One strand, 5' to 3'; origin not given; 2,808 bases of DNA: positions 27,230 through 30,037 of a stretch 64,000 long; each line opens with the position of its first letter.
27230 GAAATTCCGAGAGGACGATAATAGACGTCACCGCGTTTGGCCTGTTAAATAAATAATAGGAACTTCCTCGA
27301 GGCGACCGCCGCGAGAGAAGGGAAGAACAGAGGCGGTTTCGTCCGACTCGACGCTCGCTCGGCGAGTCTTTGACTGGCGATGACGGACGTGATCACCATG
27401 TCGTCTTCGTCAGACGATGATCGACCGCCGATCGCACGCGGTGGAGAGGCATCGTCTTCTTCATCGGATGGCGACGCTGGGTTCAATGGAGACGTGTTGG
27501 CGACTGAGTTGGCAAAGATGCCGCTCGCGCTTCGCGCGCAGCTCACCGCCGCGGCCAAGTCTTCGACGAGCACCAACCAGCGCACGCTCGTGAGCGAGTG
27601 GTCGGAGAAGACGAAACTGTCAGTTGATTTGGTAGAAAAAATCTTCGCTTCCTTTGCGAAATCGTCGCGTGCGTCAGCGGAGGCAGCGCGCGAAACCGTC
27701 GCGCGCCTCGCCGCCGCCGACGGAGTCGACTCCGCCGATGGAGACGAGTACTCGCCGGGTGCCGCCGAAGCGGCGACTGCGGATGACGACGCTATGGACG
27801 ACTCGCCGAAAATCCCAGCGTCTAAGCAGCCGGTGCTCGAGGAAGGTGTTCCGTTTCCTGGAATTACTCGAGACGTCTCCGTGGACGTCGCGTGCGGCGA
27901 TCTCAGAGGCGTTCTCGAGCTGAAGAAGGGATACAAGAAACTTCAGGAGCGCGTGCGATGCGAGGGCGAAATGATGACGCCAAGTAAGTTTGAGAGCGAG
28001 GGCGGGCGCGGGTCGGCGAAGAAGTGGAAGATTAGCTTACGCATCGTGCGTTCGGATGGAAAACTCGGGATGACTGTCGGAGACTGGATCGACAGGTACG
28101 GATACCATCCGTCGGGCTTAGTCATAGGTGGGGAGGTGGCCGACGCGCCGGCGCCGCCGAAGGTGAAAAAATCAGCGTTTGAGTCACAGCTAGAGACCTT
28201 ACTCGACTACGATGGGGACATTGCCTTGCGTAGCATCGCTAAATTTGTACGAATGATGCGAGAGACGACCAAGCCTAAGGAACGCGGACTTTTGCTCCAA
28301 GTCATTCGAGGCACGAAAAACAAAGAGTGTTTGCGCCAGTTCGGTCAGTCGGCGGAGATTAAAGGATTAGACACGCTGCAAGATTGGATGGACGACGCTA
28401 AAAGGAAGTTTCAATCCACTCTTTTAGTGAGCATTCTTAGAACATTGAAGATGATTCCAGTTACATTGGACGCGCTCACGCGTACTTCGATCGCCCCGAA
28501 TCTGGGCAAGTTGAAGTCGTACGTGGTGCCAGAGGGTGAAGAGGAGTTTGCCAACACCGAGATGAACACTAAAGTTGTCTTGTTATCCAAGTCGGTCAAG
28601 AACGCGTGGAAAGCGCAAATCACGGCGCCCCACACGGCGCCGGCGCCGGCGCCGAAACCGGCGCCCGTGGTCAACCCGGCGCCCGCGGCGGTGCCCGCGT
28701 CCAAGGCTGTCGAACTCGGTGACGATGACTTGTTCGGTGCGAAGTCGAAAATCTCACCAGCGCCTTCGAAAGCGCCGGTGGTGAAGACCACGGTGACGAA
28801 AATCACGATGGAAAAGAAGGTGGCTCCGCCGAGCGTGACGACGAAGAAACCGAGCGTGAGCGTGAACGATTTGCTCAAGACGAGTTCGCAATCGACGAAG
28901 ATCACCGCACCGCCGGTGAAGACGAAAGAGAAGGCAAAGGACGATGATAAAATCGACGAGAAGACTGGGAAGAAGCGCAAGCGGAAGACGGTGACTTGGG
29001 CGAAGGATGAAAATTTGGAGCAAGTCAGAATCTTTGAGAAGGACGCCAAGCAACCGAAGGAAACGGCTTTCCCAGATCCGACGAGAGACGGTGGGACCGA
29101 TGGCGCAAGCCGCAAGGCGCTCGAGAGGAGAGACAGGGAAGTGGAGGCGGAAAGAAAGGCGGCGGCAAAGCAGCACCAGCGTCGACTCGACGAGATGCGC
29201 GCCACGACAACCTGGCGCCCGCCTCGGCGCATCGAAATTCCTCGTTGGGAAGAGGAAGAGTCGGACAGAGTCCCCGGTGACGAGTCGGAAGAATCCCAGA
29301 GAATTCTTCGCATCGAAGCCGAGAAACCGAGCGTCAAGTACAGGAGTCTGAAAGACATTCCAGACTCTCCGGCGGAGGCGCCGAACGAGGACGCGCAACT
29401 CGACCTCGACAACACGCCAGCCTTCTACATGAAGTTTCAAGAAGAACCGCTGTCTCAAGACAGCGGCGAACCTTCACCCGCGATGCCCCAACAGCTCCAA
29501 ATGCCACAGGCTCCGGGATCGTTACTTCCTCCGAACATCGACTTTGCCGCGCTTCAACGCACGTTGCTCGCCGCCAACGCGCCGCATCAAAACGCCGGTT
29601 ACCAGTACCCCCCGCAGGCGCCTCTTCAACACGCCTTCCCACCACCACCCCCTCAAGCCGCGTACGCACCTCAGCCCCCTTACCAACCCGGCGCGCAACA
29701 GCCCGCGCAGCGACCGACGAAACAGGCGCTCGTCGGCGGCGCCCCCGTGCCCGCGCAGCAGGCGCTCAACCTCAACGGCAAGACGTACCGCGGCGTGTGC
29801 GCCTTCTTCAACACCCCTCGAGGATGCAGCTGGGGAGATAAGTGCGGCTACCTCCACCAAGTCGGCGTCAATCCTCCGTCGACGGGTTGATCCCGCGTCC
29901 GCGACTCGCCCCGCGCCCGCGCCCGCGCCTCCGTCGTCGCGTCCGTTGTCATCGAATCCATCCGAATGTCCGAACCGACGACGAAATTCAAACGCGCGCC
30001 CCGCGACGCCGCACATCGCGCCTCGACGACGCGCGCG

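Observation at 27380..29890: SAND domain fused to a PNUTS-like PP1-regulatory module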

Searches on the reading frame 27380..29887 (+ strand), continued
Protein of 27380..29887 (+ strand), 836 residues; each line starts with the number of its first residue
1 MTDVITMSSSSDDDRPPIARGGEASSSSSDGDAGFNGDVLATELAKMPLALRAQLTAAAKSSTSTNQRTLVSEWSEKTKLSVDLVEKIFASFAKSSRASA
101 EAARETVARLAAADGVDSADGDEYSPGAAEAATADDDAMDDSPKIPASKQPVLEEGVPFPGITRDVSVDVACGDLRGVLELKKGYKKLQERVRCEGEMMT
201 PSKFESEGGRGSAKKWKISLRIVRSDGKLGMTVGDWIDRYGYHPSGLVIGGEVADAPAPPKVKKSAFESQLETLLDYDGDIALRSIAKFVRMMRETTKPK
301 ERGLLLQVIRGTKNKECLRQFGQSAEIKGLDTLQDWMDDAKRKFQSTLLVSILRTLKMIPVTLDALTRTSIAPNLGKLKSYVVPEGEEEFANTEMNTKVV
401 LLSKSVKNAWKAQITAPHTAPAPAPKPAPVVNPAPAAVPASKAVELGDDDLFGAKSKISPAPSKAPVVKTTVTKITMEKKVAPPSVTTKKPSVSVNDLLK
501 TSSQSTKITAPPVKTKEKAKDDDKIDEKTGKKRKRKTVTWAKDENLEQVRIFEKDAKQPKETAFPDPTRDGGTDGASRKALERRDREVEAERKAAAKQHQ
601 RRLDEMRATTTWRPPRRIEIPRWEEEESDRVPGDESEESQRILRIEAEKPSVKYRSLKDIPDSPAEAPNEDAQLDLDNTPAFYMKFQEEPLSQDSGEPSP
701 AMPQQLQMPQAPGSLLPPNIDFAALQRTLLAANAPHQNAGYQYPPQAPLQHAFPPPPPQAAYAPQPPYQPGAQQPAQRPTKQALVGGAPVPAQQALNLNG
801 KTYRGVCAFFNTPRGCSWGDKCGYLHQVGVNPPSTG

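Call 43: search_solved_structures(query=A1, max_evalue=0.01, show_alignments=0)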
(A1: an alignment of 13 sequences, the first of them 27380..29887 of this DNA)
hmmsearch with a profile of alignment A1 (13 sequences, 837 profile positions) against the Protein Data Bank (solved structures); distinct sequences matched with E-value up to 0.01: 7.
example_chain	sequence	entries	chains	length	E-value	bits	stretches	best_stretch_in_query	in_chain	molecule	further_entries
9ci7_A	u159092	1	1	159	1.5e-08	36.8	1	279-382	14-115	Serine/threonine-protein phosphatase 1 regulatory subunit 10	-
6vti_A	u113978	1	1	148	3.6e-08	35.5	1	279-382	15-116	Serine/threonine-protein phosphatase 1 regulatory subunit 10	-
7lqt_A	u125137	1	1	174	5.8e-08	34.8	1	279-382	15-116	Serine/threonine-protein phosphatase 1 regulatory subunit 10,Myc proto-oncogene protein fu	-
6zv2_A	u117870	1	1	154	6.7e-08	34.6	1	279-382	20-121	Serine/threonine-protein phosphatase 1 regulatory subunit 10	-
1h5p_A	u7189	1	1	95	2.9e-05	25.9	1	172-225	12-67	NUCLEAR AUTOANTIGEN SP100-B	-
8j70_A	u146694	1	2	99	0.00037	22.2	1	174-225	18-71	Nuclear body protein SP140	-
8j71_A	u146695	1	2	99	0.001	20.8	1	174-225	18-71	Nuclear body protein SP140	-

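Call 49: search_protein_families(library=pfam, proteins=[P0115, P0116, P0137, P0125, P0148, P0179, P0140, P0124, P0187, P0094], max_evalue=0.01)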
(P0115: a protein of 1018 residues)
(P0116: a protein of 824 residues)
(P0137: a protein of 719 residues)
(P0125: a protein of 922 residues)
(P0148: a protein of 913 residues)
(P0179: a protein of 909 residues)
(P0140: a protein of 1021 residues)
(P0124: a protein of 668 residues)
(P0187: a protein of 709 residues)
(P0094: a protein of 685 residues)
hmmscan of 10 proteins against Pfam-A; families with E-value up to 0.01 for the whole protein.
P0115 (1018 aa): 2 families
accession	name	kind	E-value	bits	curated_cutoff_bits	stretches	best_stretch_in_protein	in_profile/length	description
PF08711.16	Med26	-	9e-11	41.9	20.6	1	261-311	1-52/52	TFIIS helical bundle-like domain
PF18345.7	zf_CCCH_4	-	0.0027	18.2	29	1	954-973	1-19/19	Zinc finger domain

P0116 (824 aa): 3 families
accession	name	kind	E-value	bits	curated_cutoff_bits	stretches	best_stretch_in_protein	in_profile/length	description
PF08711.16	Med26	-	6.4e-11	42.4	20.6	1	218-270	2-52/52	TFIIS helical bundle-like domain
PF18044.7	zf-CCCH_4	-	0.00088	19.4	24.6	1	773-794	1-21/22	CCCH-type zinc finger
PF18345.7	zf_CCCH_4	-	0.0079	16.7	29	0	775-794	1-19/19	Zinc finger domain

P0137 (719 aa): 4 families
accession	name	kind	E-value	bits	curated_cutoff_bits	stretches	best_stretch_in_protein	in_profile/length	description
PF08711.16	Med26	-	1.2e-09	38.3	20.6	1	167-217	2-51/52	TFIIS helical bundle-like domain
PF00642.30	zf-CCCH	-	0.00029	21.1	20.5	1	667-688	5-26/27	Zinc finger C-x8-C-x5-C-x3-H type (and similar)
PF18044.7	zf-CCCH_4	-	0.0053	16.9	24.6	0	667-687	2-21/22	CCCH-type zinc finger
PF18345.7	zf_CCCH_4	-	0.0055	17.2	29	1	668-687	1-19/19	Zinc finger domain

P0125 (922 aa): 3 families
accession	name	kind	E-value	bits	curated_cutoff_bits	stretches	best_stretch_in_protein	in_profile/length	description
PF08711.16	Med26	-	4.9e-16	58.7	20.6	1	403-451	2-51/52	TFIIS helical bundle-like domain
PF05920.17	Homeobox_KN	-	8.5e-07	29.2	24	1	251-279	7-35/40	Homeobox KN domain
PF00046.35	Homeodomain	-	4.5e-05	23.6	22.9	1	242-278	12-48/57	Homeodomain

P0148 (913 aa): 3 families
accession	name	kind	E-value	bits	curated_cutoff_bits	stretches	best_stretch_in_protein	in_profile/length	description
PF08711.16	Med26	-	5.5e-13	49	20.6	1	267-317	1-52/52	TFIIS helical bundle-like domain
PF18345.7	zf_CCCH_4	-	0.001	19.5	29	1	891-910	1-19/19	Zinc finger domain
PF25585.1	zf-CCCH_DUS3L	-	0.0073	16.7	30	0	891-910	5-24/32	DUS3L CCCH zinc finger domain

P0179 (909 aa): 1 family
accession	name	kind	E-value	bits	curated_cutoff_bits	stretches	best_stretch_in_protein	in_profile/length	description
PF08711.16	Med26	-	0.008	16.4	20.6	0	207-259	4-51/52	TFIIS helical bundle-like domain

P0140 (1021 aa): 1 family
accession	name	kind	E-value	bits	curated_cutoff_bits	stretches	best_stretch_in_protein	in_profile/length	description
PF08711.16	Med26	-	8.3e-06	26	20.6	1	189-245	2-50/52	TFIIS helical bundle-like domain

P0124 (668 aa): 1 family
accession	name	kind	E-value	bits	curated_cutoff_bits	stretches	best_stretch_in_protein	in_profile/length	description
PF08711.16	Med26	-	1.3e-12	47.8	20.6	1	139-189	1-52/52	TFIIS helical bundle-like domain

P0187 (709 aa): 4 families
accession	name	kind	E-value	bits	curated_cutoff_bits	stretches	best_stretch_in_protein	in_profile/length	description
PF08711.16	Med26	-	1.2e-12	47.9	20.6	1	179-231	2-52/52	TFIIS helical bundle-like domain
PF00642.30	zf-CCCH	-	0.0033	17.7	20.5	1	654-674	5-25/27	Zinc finger C-x8-C-x5-C-x3-H type (and similar)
PF18044.7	zf-CCCH_4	-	0.007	16.5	24.6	0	654-674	2-21/22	CCCH-type zinc finger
PF16131.11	Torus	-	0.0091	17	29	0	650-683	68-100/109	Torus domain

P0094 (685 aa): 1 family
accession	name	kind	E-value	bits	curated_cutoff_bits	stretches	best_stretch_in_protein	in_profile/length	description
PF08711.16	Med26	-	8.7e-16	57.9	20.6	1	236-284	1-50/52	TFIIS helical bundle-like domain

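Call 54: search_protein_families(library=pfam, proteins=[L002:768-1520:-, L002:5830-7806:+], max_evalue=0.01)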
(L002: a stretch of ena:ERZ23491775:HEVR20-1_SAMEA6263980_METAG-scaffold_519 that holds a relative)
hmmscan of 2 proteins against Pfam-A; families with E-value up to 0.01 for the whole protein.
L002:768-1520:- (250 aa): 0 families

L002:5830-7806:+ (659 aa): 1 family
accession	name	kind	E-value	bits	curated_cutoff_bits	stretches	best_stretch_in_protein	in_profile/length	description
PF25344.1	PH_LRR1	-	7e-05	23.3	27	1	76-140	42-108/119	LRR1 pleckstrin homology domain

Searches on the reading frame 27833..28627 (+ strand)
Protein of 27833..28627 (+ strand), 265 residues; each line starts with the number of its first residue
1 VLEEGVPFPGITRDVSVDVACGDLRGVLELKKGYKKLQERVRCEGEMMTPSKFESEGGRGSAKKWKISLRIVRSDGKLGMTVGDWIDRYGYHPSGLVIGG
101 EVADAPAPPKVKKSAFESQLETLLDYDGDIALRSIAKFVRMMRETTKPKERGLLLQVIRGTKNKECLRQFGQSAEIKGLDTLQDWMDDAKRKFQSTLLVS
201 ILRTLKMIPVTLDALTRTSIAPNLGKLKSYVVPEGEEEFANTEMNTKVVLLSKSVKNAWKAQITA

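Call 69: find_homologous_proteins(query=A2, max_evalue=0.00001)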
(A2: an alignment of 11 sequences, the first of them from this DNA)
Query A2 (11 sequences) (265 aa, profile of the alignment): 1 proteins with E <= 0.00001 among 8000 candidates.
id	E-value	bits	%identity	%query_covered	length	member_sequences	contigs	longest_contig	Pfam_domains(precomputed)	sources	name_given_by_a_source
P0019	3.3e-85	304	63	100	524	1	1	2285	-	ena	-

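Call 75: predict_structure(alignment_id=A2)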
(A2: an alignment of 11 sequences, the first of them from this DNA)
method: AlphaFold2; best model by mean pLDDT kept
length: 265 residues; sequences in the alignment: 11
mean_pLDDT: 88.8   pTM: 0.57
mean pLDDT of the five models: 88.8, 88.3, 87.3, 86.9, 86.5
residues with pLDDT >= 90: 202; 70-90: 36; 50-70: 14; < 50: 13
segments of 3 or more residues with pLDDT < 50: 1-4, 100-106
pLDDT, mean of each block of 10 residues (from residue 1): 56 93 95 90 95 87 82 94 91 73 45 86 93 96 94 96 94 91 96 95 96 91 93 93 95 95 89
secondary structure, 60 per line:
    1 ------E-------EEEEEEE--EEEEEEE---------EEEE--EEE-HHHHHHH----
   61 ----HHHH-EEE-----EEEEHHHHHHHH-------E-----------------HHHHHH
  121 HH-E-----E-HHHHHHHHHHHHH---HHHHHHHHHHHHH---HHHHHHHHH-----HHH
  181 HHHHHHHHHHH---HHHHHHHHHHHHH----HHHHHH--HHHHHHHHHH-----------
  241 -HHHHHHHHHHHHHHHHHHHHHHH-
elements in order: E15-21 E24-30 E40-43 E46-48 H50-56 H65-68 E70-72 E78-81 H82-89 H115-122 H132-144 H148-160 H164-172 H178-191 H195-207 H212-217 H220-229 H242-264

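Call 81: fold_search(model_id=the predicted structure, library=pdb)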
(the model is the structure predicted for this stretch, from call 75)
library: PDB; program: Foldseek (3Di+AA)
matches with E <= 10: 636; with E <= 0.001: 6
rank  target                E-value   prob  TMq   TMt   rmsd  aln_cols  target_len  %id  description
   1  9ci7_A                3.0e-06  1.00  0.45  0.80   7.3       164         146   24  Structure of PNUTS:Tox4 complex (released 2025-05-21)
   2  6vti_MODEL_1_A        2.9e-05  1.00  0.45  0.77   5.6       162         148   25  Solution NMR structure of the N-terminal domain of the Serine/threonine-protein phosphatase 1 regulatory subun (released 2020-02-26)
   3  7lqt_MODEL_1_A        5.3e-05  1.00  0.44  0.65   6.0       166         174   25  Solution NMR structure of the PNUTS amino-terminal Domain fused to Myc Homology Box 0 (released 2021-03-03)
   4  6zv2_MODEL_1_A        7.0e-05  1.00  0.45  0.75   8.8       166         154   24  TFIIS N-terminal domain (TND) from human PPP1R10 (released 2021-12-01)
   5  8j70_A                2.4e-04  1.00  0.24  0.65   6.4        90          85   24  Native SAND domain of protein SP140 with DNA (released 2024-05-01)
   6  8j71_A                5.4e-04  1.00  0.24  0.57  10.8       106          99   22  Selenomethionine mutant (L601Sem/L654Sem) of SAND domain of protein SP140 with DNA (released 2024-05-01)
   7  1oqj_B                1.9e-03  1.00  0.23  0.61   3.5        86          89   20  Crystal structure of the SAND domain from glucocorticoid modulatory element binding protein-1 (GMEB1) (released 2003-11-11)
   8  1ufn_MODEL_1_A        2.0e-03  1.00  0.22  0.57   3.1        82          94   27  Solution structure of the SAND domain of the putative nuclear protein homolog (5830484A20Rik) (released 2004-06-22)
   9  8j70_B                2.0e-03  1.00  0.24  0.63   6.5        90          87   24  Native SAND domain of protein SP140 with DNA (released 2024-05-01)
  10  9s3g_O                2.2e-03  1.00  0.40  0.65   4.2       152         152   21  State 1 MAP3 RNA Pol II activated elongation complex with SETD2 and upstream hexasome (released 2025-11-12)
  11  8j71_B                2.9e-03  1.00  0.23  0.66   3.1        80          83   26  Selenomethionine mutant (L601Sem/L654Sem) of SAND domain of protein SP140 with DNA (released 2024-05-01)
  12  9eh0_l                4.4e-03  1.00  0.41  0.27   8.2       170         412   20  RNA polymerase II-DSIF-SPT6-PAF1c-TFIIS-IWS1-SETD2-nucleosome, 30 bp upstream (released 2024-12-18)
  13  1oqj_A                5.9e-03  1.00  0.24  0.63   3.1        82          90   20  Crystal structure of the SAND domain from glucocorticoid modulatory element binding protein-1 (GMEB1) (released 2003-11-11)
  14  1h5p_MODEL_1_A        6.5e-03  1.00  0.25  0.63   4.4        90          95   23  Solution structure of the human Sp100b SAND domain by heteronuclear NMR. (released 2001-07-06)
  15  8snb_6B               1.1e-02  0.99  0.31  0.36  13.4       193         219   16  atomic model of sea urchin sperm doublet microtubule (48-nm periodicity) (released 2023-06-28)
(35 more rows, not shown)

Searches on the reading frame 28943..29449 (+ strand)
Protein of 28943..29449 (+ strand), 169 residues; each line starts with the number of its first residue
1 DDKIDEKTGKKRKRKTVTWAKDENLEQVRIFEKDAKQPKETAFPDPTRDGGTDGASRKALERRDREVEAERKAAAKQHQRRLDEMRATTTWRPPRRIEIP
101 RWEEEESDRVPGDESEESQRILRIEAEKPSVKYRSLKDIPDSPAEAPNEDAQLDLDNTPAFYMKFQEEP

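Call 17: search_solved_structures(query=window:28943-29449:+, max_evalue=10, show_alignments=5)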
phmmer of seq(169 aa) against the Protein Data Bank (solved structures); distinct sequences matched with E-value up to 10: 1.
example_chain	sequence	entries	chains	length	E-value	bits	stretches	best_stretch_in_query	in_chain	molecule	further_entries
4moy_B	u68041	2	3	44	0.65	13.6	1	11-36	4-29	Serine/threonine-protein phosphatase 1 regulatory subunit 10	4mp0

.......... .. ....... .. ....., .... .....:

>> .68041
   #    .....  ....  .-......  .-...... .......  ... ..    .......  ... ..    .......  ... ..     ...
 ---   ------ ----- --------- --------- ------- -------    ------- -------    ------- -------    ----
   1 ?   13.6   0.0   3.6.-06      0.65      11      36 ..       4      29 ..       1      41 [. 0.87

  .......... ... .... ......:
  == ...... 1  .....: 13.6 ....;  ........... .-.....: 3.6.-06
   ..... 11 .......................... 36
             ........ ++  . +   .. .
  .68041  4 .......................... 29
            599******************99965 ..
